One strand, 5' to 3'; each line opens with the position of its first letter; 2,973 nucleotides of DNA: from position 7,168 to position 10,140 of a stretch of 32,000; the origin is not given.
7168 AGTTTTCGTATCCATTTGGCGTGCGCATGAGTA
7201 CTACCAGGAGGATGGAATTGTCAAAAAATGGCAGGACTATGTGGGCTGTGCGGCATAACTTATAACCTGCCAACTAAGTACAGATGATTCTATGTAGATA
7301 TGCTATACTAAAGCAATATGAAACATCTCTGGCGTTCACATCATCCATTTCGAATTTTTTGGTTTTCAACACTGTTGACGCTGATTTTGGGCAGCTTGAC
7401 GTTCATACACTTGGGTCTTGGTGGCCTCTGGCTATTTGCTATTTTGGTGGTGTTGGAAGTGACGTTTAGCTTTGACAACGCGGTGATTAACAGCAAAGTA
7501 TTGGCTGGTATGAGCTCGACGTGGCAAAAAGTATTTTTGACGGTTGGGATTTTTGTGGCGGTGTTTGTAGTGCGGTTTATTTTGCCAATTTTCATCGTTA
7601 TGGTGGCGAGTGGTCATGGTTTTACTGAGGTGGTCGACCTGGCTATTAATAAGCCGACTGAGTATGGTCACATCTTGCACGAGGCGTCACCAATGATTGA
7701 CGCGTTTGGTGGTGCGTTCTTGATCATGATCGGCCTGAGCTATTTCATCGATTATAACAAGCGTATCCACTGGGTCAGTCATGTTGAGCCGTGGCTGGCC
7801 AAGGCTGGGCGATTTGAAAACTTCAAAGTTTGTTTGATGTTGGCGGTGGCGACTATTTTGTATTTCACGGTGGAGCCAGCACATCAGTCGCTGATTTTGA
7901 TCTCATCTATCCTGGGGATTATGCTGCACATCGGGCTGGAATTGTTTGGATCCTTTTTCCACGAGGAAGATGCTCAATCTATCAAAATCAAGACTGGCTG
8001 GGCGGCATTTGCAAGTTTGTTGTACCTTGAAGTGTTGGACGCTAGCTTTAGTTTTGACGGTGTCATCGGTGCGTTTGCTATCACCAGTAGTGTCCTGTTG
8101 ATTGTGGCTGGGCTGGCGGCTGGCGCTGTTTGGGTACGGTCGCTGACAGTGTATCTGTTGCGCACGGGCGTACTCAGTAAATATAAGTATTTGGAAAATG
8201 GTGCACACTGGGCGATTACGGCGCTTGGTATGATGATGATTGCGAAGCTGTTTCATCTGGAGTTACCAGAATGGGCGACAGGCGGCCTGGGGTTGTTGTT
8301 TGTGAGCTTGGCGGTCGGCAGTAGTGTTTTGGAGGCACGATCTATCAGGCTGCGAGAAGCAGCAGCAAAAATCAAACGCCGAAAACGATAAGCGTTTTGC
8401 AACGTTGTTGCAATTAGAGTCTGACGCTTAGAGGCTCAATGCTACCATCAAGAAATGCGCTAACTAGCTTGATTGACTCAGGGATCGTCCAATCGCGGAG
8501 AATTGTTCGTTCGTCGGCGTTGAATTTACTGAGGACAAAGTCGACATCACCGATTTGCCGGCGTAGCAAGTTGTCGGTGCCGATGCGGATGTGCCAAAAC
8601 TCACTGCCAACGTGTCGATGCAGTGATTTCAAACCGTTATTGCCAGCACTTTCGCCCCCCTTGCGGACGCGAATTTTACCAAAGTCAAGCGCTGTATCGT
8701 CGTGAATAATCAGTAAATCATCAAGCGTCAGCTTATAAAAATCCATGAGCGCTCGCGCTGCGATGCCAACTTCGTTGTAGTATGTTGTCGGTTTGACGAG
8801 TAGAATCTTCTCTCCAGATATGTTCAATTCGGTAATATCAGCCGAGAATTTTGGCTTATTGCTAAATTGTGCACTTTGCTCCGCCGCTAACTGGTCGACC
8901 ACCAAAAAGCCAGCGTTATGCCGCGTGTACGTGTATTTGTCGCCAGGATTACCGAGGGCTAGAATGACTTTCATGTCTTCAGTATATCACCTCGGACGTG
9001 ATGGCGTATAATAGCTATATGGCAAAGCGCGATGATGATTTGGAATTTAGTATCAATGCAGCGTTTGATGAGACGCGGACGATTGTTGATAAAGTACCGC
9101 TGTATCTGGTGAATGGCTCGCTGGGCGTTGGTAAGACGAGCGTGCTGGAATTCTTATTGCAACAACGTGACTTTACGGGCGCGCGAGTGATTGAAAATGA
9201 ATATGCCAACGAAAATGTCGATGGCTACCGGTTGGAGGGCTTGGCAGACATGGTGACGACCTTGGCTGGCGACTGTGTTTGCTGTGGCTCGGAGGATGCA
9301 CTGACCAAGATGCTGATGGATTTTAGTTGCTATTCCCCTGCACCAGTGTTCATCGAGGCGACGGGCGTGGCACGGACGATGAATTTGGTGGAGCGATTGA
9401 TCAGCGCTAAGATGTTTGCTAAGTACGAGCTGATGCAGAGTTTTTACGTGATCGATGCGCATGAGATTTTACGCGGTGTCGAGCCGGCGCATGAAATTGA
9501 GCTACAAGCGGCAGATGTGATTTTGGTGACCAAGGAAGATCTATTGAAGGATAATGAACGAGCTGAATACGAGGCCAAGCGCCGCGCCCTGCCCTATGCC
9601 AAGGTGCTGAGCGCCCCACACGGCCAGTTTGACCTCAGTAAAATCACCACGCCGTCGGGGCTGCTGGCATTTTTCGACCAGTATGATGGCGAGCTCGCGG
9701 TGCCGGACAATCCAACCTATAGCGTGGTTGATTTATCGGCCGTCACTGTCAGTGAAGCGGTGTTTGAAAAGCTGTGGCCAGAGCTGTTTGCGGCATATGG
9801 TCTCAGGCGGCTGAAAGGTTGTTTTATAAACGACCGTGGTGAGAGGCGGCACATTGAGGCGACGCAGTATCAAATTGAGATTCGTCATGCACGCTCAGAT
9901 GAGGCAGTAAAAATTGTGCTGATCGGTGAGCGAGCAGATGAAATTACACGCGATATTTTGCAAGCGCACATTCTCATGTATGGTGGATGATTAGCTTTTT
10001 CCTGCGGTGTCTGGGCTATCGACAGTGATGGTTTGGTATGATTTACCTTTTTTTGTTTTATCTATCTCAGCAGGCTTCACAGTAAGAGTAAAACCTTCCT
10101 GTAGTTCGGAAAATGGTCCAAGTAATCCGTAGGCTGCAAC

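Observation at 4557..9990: Fur/Zur-linked locus with nicotianamine-synthase-like, twin COG0523, Cys/His and TerC-family genes: a possible minimal metallophore or zinc-economy system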

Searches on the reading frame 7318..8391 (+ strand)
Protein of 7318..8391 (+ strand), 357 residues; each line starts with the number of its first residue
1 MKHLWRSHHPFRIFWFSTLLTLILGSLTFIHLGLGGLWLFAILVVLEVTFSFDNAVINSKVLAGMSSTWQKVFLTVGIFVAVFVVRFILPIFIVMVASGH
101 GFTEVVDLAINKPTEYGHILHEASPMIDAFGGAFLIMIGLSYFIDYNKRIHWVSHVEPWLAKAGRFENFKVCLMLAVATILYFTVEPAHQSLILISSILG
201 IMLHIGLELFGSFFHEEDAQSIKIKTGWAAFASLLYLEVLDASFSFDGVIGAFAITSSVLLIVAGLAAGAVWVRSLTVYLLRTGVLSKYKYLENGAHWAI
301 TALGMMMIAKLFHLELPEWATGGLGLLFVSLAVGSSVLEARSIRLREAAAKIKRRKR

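Call 3: search_protein_families(library=pfam, proteins=[window:7318-8391:+], max_evalue=0.01)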
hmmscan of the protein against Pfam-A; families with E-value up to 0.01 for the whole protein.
window:7318-8391:+ (357 aa): 2 families
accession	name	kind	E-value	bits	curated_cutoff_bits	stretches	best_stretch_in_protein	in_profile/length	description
PF04332.21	DUF475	-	5.5e-87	292.8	27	1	52-341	1-291/293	Protein of unknown function (DUF475)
PF03741.22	TerC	-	6.5e-17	62.3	27.8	1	43-310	3-177/178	Integral membrane protein TerC family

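Call 4: search_protein_families(library=ncbifam, proteins=[window:7318-8391:+], max_evalue=0.01)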
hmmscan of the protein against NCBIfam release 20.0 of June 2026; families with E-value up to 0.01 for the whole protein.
window:7318-8391:+ (357 aa): 10 families
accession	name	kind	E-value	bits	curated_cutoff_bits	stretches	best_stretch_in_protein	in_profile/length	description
NF010613.0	PRK14013.1-3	equivalog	1.2e-98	330.4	385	1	11-344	3-354/362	hypothetical protein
NF010620.0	PRK14013.2-6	equivalog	6.1e-98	328.5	437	1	33-341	36-341/346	hypothetical protein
NF010619.0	PRK14013.2-5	subfamily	3.5e-91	306.2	387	1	11-343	5-326/329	hypothetical protein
NF010614.0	PRK14013.1-4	equivalog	4.7e-84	282.5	495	1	34-338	32-347/357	hypothetical protein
NF010612.0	PRK14013.1-2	equivalog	4e-75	253.1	386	1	39-341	9-302/307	hypothetical protein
NF010616.0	PRK14013.2-2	equivalog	3.4e-74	250.3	606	1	37-352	46-358/365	hypothetical protein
NF010615.0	PRK14013.2-1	equivalog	5.7e-68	229.8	621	1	27-341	18-328/338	hypothetical protein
NF010617.0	PRK14013.2-3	equivalog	1.9e-65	221.6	613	1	38-337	40-336/350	hypothetical protein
NF010618.0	PRK14013.2-4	equivalog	5.1e-63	213.3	657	1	39-338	41-337/353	hypothetical protein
TIGR03716.1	R_switched_YkoY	subfamily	1.6e-09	37.7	138.5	1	210-315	79-184/220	integral membrane protein, YkoY family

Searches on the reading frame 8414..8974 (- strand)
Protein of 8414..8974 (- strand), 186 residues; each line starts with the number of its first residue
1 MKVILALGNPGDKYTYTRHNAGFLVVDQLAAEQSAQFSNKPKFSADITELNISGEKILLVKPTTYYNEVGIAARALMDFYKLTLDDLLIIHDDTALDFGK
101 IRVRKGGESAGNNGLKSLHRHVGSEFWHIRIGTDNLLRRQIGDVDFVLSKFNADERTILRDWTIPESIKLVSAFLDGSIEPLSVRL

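Call 3: search_protein_families(library=pfam, proteins=[window:8414-8974:-], max_evalue=0.01)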
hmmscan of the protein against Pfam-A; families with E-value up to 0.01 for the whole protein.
window:8414-8974:- (186 aa): 1 family
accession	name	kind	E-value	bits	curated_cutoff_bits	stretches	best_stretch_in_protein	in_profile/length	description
PF01195.25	Pept_tRNA_hydro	-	9.6e-51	172.7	27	1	3-179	1-175/183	Peptidyl-tRNA hydrolase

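Call 4: search_protein_families(library=ncbifam, proteins=[window:8414-8974:-], max_evalue=0.01)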
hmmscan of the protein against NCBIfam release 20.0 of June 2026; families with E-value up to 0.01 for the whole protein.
window:8414-8974:- (186 aa): 1 family
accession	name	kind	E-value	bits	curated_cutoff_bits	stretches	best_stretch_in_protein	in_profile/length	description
TIGR00447.2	pth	equivalog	8.9e-47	159.1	100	1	2-161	1-160/172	aminoacyl-tRNA hydrolase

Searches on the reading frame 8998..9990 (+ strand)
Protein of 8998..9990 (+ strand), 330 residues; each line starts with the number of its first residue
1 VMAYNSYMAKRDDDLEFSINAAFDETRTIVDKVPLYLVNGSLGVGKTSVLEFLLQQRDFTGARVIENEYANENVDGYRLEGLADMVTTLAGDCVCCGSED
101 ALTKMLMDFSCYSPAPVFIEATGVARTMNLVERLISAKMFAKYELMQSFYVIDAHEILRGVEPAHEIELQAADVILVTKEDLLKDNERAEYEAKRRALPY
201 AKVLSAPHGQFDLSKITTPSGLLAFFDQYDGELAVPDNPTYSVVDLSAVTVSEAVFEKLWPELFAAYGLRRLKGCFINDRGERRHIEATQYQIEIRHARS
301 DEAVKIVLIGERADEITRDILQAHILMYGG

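Call 3: search_protein_families(library=pfam, proteins=[window:8998-9990:+], max_evalue=0.01)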
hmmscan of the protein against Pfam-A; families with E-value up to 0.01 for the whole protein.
window:8998-9990:+ (330 aa): 2 families
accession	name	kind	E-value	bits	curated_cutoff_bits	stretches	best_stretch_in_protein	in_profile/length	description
PF02492.25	cobW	-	5.3e-24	85.2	20.7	1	35-196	2-170/180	CobW/HypB/UreG, nucleotide-binding domain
PF01712.25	dNK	-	0.0091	16.2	27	0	38-112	3-52/203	Deoxynucleoside kinase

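Call 4: search_protein_families(library=ncbifam, proteins=[window:8998-9990:+], max_evalue=0.01)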
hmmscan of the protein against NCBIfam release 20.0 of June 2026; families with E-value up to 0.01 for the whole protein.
window:8998-9990:+ (330 aa): 4 families
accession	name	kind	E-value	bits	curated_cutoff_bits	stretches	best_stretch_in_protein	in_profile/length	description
NF008578.0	PRK11537.1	equivalog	3.2e-15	56.2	361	1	33-223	4-202/318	GTPase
TIGR02475.1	CobW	equivalog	4.2e-11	42.3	332.1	1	31-132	2-111/342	cobalamin biosynthesis protein CobW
NF038288.1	chaper_GTP_ZigA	equivalog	5e-09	35.6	600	1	34-132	2-108/390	zinc metallochaperone GTPase ZigA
NF041053.1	CobW_rel_Se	equivalog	6.7e-09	35.7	180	1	38-190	6-164/195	CobW-related selenoprotein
